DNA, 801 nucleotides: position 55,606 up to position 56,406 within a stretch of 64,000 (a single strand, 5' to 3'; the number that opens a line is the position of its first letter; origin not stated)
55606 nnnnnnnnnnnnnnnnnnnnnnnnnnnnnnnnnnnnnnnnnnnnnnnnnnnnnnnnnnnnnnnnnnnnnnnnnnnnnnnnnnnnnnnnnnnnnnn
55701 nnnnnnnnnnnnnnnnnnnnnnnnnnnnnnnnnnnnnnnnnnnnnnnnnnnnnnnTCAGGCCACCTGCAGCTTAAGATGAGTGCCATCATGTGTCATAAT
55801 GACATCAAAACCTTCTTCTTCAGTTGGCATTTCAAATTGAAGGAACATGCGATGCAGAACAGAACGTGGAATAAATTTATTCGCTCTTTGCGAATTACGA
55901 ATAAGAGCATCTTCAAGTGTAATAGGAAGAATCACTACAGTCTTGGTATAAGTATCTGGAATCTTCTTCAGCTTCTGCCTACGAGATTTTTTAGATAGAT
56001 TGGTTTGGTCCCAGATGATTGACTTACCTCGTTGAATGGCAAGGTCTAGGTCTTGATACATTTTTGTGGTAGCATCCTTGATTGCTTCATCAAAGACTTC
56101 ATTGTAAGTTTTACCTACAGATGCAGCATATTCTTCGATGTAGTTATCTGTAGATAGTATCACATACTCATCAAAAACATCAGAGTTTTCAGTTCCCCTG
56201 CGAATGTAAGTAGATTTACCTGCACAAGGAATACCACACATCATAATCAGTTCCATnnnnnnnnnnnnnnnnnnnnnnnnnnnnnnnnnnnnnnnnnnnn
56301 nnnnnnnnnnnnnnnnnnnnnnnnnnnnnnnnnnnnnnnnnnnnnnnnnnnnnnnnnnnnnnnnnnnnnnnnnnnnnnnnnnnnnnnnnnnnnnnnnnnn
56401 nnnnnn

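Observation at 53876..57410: Contiguous RNA-repair cassette in which T4 Pnkp is split into separate kinase and phosphatase genes with a CDA-fold deaminase inserted between them, flanked by two different RNA ligases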

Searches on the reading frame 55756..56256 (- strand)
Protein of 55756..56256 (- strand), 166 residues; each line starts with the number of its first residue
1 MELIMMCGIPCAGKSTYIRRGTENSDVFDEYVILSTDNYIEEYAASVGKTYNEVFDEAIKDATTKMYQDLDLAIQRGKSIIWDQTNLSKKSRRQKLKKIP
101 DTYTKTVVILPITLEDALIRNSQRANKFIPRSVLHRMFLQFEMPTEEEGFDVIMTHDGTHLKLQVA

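Call 3: search_protein_families(library=pfam, proteins=[window:55756-56256:-], max_evalue=0.01)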
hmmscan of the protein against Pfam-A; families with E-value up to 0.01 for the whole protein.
window:55756-56256:- (166 aa): 3 families
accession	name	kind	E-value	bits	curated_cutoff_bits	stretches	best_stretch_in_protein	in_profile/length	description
PF13671.12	AAA_33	-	3.2e-19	70.1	27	1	3-144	1-143/143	AAA domain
PF08433.16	KTI12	-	1.1e-11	45.2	22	1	1-148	1-144/271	Chromatin associated protein KTI12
PF06414.18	Zeta_toxin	-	1.8e-06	28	22.3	1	3-128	18-147/199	Zeta toxin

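Call 4: search_protein_families(library=phrogs, proteins=[window:55756-56256:-], max_evalue=0.001)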
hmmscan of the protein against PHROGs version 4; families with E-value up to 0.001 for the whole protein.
window:55756-56256:- (166 aa): 5 families
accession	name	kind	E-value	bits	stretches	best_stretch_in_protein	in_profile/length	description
phrog_6931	-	unknown function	6.3e-26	92.4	1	2-154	186-337/343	-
phrog_2071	-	other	3.1e-17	64.3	1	1-159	16-182/282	ATPase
phrog_505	-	other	7.3e-15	56.2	1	1-147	2-146/295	polynucleotide kinase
phrog_8238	-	DNA, RNA and nucleotide metabolism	3.5e-08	33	1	3-141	4-140/737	RNA ligase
phrog_4581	-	head and packaging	0.00024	21.6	1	1-33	124-157/395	terminase small subunit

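Call 12: search_solved_structures(query=window:55756-56256:-, max_evalue=0.01, show_alignments=2)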
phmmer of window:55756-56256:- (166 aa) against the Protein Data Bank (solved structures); distinct sequences matched with E-value up to 0.01: 3.
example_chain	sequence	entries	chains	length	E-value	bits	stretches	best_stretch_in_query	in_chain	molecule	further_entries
3a4l_A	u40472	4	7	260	4e-07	33.2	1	3-151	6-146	L-seryl-tRNA(Sec) kinase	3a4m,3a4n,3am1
3adb_A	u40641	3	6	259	4.6e-07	33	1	3-151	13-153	L-seryl-tRNA(Sec) kinase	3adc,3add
4xrp_A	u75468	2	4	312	0.0043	20.1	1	3-150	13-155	Pnkp1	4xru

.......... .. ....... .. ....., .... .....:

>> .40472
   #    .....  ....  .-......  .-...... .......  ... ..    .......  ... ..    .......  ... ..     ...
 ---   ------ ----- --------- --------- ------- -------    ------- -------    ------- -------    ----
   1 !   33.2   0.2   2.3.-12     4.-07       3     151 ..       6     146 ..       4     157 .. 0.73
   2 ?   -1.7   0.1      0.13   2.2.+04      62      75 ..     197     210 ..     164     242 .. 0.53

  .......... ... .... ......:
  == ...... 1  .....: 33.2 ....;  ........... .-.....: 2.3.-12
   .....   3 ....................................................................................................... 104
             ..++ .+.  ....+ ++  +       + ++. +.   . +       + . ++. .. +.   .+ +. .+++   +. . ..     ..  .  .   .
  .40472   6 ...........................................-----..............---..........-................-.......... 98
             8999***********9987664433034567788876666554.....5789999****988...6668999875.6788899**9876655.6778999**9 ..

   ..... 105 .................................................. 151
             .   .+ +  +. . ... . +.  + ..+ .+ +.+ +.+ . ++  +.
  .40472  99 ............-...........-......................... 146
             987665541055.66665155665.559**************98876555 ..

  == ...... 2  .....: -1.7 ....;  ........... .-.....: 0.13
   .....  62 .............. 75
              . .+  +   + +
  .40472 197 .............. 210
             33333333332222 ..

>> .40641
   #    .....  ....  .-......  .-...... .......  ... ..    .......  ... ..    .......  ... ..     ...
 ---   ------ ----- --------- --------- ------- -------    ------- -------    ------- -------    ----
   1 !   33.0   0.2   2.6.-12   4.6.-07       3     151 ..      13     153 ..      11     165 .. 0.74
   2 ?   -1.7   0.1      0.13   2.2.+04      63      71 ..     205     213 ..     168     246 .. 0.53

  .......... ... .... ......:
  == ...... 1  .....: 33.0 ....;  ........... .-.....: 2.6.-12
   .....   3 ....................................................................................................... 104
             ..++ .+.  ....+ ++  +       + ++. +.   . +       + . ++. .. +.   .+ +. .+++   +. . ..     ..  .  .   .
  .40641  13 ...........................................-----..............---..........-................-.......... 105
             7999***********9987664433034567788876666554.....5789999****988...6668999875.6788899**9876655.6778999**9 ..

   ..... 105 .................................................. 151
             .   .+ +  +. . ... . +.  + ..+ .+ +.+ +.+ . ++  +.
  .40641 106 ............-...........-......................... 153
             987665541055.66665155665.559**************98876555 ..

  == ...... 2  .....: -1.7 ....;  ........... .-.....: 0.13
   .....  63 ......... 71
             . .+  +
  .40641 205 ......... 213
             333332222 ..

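Call 16: search_dna_similar(query=window:55756-56256:-, collection=phages, mode=protein, max_rows=40, max_evalue=0.001)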
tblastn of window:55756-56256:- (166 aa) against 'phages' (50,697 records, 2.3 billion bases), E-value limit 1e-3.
Records with a match: 50; places in all: 50; records where one place covers at least 80% of the query: 50.
Best place of each record, by identity: <60% 50.
By first word of the organism name: Bacillus 27; Campylobacter 4; Synechococcus 3; Caulobacter 2; Sinorhizobium 2; Xanthomonas 2; Ruegeria 2; Stenotrophomonas 2; Rhodobacter 1; Bacteriophage 1; and 4 more.
By host as written in the record: Bacillus anthracis Sterne 8; Bacillus anthracis 6; - 4; Bacillus cereus 4; Ruegeria pomeroyi DSS-3 3; Synechoccus sp. 2; Caulobacter crescentus CB15 2; Sinorhizobium meliloti 2; and 15 more.
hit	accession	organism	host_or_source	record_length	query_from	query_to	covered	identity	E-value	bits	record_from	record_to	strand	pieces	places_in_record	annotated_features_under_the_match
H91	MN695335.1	Synechococcus phage B23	Synechoccus sp.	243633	3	154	92%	48.4%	1e-27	145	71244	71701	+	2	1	hypothetical protein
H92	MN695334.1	Synechococcus phage B3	Synechoccus sp.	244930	3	154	92%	47.7%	8e-26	139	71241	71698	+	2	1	hypothetical protein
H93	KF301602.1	Caulobacter phage Cr30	Caulobacter crescentus CB15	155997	3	156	93%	41.9%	5e-20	91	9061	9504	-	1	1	hypothetical protein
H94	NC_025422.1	Caulobacter phage Cr30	Caulobacter crescentus CB15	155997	3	156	93%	41.9%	5e-20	91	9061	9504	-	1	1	ATPase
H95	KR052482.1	Sinorhizobium phage phiN3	Sinorhizobium meliloti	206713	3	157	93%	39.1%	8e-20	91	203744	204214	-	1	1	putative polyA polymerase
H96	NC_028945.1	Sinorhizobium phage phiN3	Sinorhizobium meliloti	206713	3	157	93%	39.1%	8e-20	91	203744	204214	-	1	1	putative polyA polymerase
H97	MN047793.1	Xanthomonas phage Xoo-sp13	Xanthomonas oryzae pv. oryzae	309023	2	157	94%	38.8%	6e-22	97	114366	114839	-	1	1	putative kinase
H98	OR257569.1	Ruegeria phage RpAliso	Ruegeria pomeroyi DSS-3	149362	3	159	95%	37.6%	5e-20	91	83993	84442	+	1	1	polynucleotide kinase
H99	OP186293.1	Rhodobacter phage RcXuper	Rhodobacter capsulatus YW1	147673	5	166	98%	35.0%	2e-17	84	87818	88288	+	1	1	polynucleotide kinase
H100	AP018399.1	Xanthomonas phage XacN1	Xanthomonas citri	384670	2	159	95%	35.4%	2e-17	84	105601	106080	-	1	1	predicted kinase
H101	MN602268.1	Bacteriophage DSS3_MAL1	-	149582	5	156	92%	36.2%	2e-18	87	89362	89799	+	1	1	zeta toxin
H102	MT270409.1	Phaeobacter phage MD18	Phaeobacter inhibens DSM 17395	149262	5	156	92%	35.5%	4e-18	86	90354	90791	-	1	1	hypothetical protein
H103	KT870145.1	Roseobacter phage DSS3P8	Ruegeria pomeroyi DSS-3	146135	5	154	90%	35.3%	2e-15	78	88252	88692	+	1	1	hypothetical protein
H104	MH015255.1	Ruegeria phage vB_RpoS-V10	Ruegeria pomeroyi DSS-3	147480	5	154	90%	35.3%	2e-15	78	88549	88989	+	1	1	hypothetical protein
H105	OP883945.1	Stenotrophomonas phage CM1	Stenotrophomonas maltophilia SRM01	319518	3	157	93%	34.0%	2e-14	76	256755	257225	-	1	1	record has no annotation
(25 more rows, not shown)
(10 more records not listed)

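Call 18: get_annotated_region(hit=H91, flank=6000)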
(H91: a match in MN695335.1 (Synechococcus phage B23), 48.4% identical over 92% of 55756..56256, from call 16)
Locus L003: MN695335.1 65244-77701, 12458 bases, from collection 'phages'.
description: Synechococcus phage B23, complete genome.
organism: Synechococcus phage B23 (NCBI taxid 2674977)
taxonomy: Viruses; Duplodnaviria; Heunggongvirae; Uroviricota; Caudoviricetes; Kyanoviridae
host: Synechoccus sp.; source: -; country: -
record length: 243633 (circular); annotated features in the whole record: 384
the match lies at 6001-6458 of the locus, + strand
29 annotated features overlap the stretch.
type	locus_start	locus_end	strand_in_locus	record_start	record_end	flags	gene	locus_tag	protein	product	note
CDS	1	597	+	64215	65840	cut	-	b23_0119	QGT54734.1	flagellar hook-length control protein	gp119; Flagellar hook-length control protein FliK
CDS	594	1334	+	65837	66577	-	-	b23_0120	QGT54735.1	hypothetical protein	gp120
CDS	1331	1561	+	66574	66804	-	-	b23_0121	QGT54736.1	hypothetical protein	gp121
CDS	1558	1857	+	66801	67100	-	-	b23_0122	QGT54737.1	hypothetical protein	gp122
CDS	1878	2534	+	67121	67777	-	-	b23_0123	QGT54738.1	hypothetical protein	gp123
CDS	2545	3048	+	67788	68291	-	-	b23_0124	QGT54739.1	hypothetical protein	gp124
CDS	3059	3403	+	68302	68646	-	-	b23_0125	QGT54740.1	hypothetical protein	gp125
CDS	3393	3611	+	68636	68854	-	-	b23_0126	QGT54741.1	hypothetical protein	gp126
CDS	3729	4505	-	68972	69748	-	-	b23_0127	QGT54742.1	hypothetical protein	gp127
CDS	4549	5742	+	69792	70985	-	-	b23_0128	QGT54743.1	hypothetical protein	gp128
CDS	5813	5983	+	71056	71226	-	-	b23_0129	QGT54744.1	hypothetical protein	gp129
CDS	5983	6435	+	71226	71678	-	-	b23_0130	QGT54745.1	hypothetical protein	gp130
CDS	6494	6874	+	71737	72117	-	-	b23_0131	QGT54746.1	hypothetical protein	gp131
CDS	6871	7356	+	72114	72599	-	-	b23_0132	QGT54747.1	hypothetical protein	gp132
CDS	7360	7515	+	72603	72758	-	-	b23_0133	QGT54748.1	hypothetical protein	gp133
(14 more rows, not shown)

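Call 20: search_protein_families(library=pfam, proteins=[L003:4549-5742:+, L003:5813-5983:+, L003:5983-6435:+, L003:6494-6874:+, L003:6871-7356:+, L003:8003-8410:+, L003:8407-8769:+, L003:8774-9253:+, L003:9616-10488:+, L003:3729-4505:-], max_evalue=0.001)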
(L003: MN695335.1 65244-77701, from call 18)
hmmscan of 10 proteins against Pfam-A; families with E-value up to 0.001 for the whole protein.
L003:4549-5742:+ (397 aa): 3 families
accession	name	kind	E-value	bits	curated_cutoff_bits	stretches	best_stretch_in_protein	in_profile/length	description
PF09511.15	RNA_lig_T4_1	-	8.3e-33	114.6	28.3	1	61-257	1-227/227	RNA ligase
PF20819.2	T4_Rnl1_C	-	2.4e-08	34.7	27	1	264-375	1-110/122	T4 RNA ligase 1, C-terminal domain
PF09414.15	RNA_ligase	-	9.3e-05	23.1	27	1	102-249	4-167/171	RNA ligase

L003:5813-5983:+ (56 aa): 0 families

L003:5983-6435:+ (150 aa): 4 families
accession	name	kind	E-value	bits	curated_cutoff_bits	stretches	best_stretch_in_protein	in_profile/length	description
PF13671.12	AAA_33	-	1.6e-18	67.8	27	1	7-125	1-114/143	AAA domain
PF08433.16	KTI12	-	4e-06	27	22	1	7-94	3-83/271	Chromatin associated protein KTI12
PF06414.18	Zeta_toxin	-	1.2e-05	25.3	22.3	1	3-91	14-104/199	Zeta toxin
PF13238.12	AAA_18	-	0.0004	21.3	29.4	1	8-79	1-69/128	AAA domain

L003:6494-6874:+ (126 aa): 0 families

L003:6871-7356:+ (161 aa): 0 families

L003:8003-8410:+ (135 aa): 0 families

L003:8407-8769:+ (120 aa): 1 family
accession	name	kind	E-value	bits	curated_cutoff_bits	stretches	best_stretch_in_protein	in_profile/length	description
PF21866.1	DUF6915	-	7.1e-38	129.3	27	1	1-102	1-102/102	Domain of unknown function (DUF6915)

L003:8774-9253:+ (159 aa): 0 families

L003:9616-10488:+ (290 aa): 2 families
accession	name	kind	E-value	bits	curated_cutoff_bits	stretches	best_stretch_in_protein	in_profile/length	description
PF14743.12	DNA_ligase_OB_2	-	3.3e-09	37.1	28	1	222-285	8-66/66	DNA ligase OB-like domain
PF01068.26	DNA_ligase_A_M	-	0.00022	21.4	26.2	0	127-179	155-204/204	ATP dependent DNA ligase domain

L003:3729-4505:- (258 aa): 11 families
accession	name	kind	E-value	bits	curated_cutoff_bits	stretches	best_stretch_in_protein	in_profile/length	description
PF13936.12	HTH_38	-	1.7e-06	28.1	27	0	21-53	12-44/44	Helix-turn-helix domain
PF13412.12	HTH_24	-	5.3e-06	26.3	21.9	0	30-52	18-40/48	Winged helix-turn-helix DNA-binding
PF03374.19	ANT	-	1.7e-05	25.5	25.3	0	29-73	23-66/108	Phage antirepressor protein KilAC domain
PF04967.18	HTH_10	-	2e-05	24.7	23.1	0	78-99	25-46/53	HTH DNA binding domain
PF04545.22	Sigma70_r4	-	2.3e-05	24.3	24.1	0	25-52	17-43/50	Sigma-70, region 4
PF13542.12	HTH_Tnp_ISL3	-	2.6e-05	24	27.4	0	26-52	23-49/51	Helix-turn-helix domain of transposase family ISL3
PF01381.28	HTH_3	-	9.6e-05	22.8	23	0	76-114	9-45/55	Helix-turn-helix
PF13518.12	HTH_28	-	9.8e-05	22.8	25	0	25-58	8-41/52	Helix-turn-helix domain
PF13411.12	MerR_1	-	0.00012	22.6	21.6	0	78-103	2-27/69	MerR HTH family regulatory protein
PF12728.13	HTH_17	-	0.00026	21.6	27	0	77-105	2-30/51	Helix-turn-helix domain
PF24731.1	DUF7683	-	0.00032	21.4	27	0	67-126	13-71/73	Domain of unknown function (DUF7683)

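Call 27: find_related_loci(query=window:55756-56256:-, collection=viral_contigs, flank=6000)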
Query window:55756-56256:- (166 aa) in viral_contigs; peptide patterns used: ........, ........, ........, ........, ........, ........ (x = any residue, [..] = any of these).
22 stretches matched a pattern; 17 encode a relative of the query (tblastn E <= 1e-3); 17 distinct loci.
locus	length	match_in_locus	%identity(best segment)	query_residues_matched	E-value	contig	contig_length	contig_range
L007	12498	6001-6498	84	1-166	7e-97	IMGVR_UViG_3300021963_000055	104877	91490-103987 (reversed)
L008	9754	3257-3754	81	1-166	1e-94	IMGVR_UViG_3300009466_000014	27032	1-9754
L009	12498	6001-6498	80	1-166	2e-93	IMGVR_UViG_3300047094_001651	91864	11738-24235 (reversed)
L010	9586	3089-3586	80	1-166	2e-93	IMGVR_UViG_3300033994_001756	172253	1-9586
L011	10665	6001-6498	80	1-166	2e-93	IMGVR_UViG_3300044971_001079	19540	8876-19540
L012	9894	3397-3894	80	1-166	1e-92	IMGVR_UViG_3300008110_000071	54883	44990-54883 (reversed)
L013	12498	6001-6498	84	1-166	3e-91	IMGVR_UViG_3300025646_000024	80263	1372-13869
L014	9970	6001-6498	83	1-166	1e-88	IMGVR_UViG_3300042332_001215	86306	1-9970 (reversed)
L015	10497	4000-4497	78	1-166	2e-84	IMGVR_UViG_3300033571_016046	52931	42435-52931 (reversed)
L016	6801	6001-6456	58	1-153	7e-58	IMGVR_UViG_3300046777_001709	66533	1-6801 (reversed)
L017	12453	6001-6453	55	2-153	2e-53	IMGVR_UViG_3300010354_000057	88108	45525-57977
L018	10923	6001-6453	56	2-153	1e-52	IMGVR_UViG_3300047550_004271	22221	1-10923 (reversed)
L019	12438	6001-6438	41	2-153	3e-34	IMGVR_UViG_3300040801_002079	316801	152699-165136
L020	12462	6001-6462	43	3-154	9e-34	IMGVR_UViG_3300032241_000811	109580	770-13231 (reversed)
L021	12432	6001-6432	39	5-154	3e-27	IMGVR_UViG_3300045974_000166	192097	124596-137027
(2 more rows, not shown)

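Call 46: search_protein_families(library=ncbifam, proteins=[window:55756-56256:-], max_evalue=0.01)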
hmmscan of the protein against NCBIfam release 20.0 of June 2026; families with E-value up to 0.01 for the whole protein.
window:55756-56256:- (166 aa): 3 families
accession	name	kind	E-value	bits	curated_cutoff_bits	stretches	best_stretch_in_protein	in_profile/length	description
TIGR03574.1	selen_PSTK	equivalog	2.5e-11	43.5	290.5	1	3-151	1-142/249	L-seryl-tRNA(Sec) kinase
TIGR04075.1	bacter_Pnkp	equivalog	2.9e-06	25.7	750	1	2-153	9-152/851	polynucleotide kinase-phosphatase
TIGR01663.1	PNK-3'Pase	equivalog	0.0015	17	502.8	0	68-154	406-498/520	bifunctional polynucleotide phosphatase/kinase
